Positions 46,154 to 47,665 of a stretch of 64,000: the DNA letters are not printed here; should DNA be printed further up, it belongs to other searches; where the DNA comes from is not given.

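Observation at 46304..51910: Four-gene envelope locus with no recognisable enzymatic component: pilin-like protein, acidic-headed polytopic membrane protein, lipoprotein, and Cys-rich dockerin-like lipoprotein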

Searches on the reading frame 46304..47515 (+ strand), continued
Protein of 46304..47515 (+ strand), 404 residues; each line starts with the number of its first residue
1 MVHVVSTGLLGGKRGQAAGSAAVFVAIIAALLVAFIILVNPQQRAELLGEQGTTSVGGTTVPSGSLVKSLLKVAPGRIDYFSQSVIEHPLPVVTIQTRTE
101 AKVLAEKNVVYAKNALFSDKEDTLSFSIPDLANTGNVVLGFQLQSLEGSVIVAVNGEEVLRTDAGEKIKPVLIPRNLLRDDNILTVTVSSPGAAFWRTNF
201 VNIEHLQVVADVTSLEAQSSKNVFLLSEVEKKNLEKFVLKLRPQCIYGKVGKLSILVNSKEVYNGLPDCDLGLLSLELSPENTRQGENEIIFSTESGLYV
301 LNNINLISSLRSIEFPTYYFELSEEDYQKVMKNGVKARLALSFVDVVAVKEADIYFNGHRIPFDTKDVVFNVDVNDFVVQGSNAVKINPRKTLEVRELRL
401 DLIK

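Call 73: fold_search(model_id=the predicted structure, library=viral)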
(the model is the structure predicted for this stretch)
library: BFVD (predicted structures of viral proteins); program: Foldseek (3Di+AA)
matches with E <= 10: 1429; with E <= 0.001: 28
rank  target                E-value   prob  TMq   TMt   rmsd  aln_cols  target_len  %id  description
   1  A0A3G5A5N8            2.6e-06  1.00  0.17  0.17  30.4       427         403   10  Uncharacterized protein [Hyperionvirus sp.]
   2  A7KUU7                1.3e-05  0.96  0.15  0.10  32.8       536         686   11  (no name in the UniProt tables at hand)
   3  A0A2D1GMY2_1          1.6e-05  0.97  0.16  0.09  30.7       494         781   10  (no name in the UniProt tables at hand)
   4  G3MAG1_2              2.1e-05  0.99  0.17  0.08  25.6       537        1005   10  Gp420 [Bacillus phage G]
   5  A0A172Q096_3          3.7e-05  0.97  0.17  0.06  39.2       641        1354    8  F5/8 type C domain-containing protein [Acinetobacter phage vB_AbaM_ME3]
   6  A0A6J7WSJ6            3.9e-05  0.66  0.14  0.08  51.7       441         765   10  PA14 domain containing protein [uncultured Caudovirales phage]
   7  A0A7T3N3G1            4.5e-05  0.96  0.17  0.08  29.5       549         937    6  Minor tail protein [Arthrobacter phage Wollypog]
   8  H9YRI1                6.8e-05  0.98  0.20  0.11  16.6       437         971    9  (no name in the UniProt tables at hand)
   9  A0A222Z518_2          7.1e-05  0.95  0.15  0.08  24.9       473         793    8  (no name in the UniProt tables at hand)
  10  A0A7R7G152            7.5e-05  0.69  0.12  0.08  31.4       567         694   10  (no name in the UniProt tables at hand)
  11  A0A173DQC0            8.3e-05  0.92  0.16  0.08  29.4       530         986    8  Polyprotein [Grapevine fabavirus]
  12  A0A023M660            1.2e-04  0.69  0.13  0.09  31.9       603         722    8  Polyprotein (Fragment) [Currant latent virus]
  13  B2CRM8                1.4e-04  0.77  0.14  0.14  25.5       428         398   10  Uncharacterized protein [Betalipothrixvirus uzonense]
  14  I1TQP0                1.5e-04  0.97  0.17  0.09  20.7       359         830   13  (no name in the UniProt tables at hand)
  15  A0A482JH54            1.5e-04  0.75  0.14  0.12  26.4       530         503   10  Uncharacterized protein [Gordonia phage BrutonGaster]
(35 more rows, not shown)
